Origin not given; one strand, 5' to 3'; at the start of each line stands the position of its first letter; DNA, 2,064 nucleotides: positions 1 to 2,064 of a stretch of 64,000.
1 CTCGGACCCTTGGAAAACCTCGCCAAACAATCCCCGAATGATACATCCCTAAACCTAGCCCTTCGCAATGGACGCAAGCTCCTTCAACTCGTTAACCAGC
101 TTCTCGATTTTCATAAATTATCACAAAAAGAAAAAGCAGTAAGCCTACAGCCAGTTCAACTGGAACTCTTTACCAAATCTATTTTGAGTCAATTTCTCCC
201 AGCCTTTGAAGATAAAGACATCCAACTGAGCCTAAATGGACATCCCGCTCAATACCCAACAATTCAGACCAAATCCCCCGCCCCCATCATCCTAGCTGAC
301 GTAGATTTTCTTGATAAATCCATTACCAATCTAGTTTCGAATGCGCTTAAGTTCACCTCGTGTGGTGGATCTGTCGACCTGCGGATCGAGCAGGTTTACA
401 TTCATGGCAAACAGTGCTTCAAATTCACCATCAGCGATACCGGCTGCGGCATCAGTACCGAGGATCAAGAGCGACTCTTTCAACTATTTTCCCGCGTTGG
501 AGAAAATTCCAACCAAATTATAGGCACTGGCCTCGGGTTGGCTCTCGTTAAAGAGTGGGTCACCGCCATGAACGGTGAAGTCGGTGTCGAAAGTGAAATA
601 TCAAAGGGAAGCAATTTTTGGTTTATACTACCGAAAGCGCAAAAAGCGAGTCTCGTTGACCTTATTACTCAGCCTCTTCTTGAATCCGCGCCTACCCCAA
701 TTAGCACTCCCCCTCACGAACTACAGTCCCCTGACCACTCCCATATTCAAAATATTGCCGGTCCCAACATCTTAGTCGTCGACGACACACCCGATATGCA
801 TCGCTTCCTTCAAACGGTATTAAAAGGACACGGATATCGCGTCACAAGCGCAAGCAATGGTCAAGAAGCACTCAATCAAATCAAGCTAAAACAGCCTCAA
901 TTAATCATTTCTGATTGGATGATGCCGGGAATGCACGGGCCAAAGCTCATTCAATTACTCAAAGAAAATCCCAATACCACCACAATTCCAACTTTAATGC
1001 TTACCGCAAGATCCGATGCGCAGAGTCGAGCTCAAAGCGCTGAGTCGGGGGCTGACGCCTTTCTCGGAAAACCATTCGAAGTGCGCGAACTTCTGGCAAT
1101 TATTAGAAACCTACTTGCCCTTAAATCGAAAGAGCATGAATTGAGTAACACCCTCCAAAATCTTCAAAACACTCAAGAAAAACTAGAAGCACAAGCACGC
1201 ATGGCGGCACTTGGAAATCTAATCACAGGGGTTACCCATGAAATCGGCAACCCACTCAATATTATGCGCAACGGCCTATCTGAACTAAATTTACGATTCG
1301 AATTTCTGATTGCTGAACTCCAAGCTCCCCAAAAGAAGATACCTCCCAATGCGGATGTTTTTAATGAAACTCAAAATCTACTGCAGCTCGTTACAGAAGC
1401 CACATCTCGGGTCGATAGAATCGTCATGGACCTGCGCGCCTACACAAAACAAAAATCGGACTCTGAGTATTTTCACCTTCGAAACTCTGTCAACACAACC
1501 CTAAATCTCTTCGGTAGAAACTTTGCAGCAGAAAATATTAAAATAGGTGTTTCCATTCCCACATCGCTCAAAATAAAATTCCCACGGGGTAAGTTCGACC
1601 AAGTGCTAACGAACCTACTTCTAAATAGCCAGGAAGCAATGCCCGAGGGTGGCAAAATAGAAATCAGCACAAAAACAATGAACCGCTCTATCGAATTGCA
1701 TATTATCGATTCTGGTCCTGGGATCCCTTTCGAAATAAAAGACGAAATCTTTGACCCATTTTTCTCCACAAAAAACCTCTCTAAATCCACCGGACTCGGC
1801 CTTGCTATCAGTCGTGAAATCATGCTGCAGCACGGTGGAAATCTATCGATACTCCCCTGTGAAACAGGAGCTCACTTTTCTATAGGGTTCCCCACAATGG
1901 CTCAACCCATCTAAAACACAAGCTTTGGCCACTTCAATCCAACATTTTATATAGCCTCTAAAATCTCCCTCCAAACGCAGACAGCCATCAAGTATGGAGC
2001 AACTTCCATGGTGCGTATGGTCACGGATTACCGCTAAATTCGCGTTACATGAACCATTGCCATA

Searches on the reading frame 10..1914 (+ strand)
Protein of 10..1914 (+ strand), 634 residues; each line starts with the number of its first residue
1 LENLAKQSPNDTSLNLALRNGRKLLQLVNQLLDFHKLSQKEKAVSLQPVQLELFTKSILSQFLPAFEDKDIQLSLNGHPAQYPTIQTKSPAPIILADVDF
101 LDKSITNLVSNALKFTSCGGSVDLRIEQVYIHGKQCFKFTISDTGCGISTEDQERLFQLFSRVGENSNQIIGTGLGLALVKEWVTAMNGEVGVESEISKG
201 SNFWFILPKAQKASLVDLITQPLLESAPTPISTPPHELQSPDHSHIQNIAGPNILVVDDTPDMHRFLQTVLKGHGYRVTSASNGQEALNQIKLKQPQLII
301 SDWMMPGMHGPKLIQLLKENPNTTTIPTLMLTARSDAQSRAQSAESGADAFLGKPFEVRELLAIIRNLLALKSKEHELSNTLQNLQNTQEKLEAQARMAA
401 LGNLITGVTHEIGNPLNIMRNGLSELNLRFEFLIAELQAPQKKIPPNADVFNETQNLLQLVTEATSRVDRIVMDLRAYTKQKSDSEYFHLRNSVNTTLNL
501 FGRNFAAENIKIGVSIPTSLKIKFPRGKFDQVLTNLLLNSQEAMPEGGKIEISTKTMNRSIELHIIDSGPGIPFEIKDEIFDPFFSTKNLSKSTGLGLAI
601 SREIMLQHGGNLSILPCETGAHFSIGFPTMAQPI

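Call 12: search_protein_families(library=pfam, proteins=[window:10-1914:+], max_evalue=0.01)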
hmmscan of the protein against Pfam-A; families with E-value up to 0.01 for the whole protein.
window:10-1914:+ (634 aa): 7 families
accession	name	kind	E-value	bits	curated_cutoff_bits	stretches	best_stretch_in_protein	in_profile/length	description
PF02518.31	HATPase_c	-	1.1e-45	155.1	26.4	2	97-210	2-110/111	Histidine kinase-, DNA gyrase B-, and HSP90-like ATPase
PF00072.30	Response_reg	-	1.5e-27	96.4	30.2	1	254-366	1-111/111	Response regulator receiver domain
PF00512.31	HisKA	-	4.9e-07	30.1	26.9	1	401-481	2-63/66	His Kinase A (phospho-acceptor) domain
PF13581.12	HATPase_c_2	-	5.9e-05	23.5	27.4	0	541-605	48-109/127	Histidine kinase-like ATPase domain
PF14501.12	HATPase_c_5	-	0.00024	21.4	22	0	532-615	9-89/102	GHKL domain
PF10090.15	HPTransfase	-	0.00041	20.5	22.9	1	531-573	34-76/123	Histidine phosphotransferase C-terminal domain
PF13589.12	HATPase_c_3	-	0.00098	19.6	25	0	105-176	7-76/137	Histidine kinase-, DNA gyrase B-, and HSP90-like ATPase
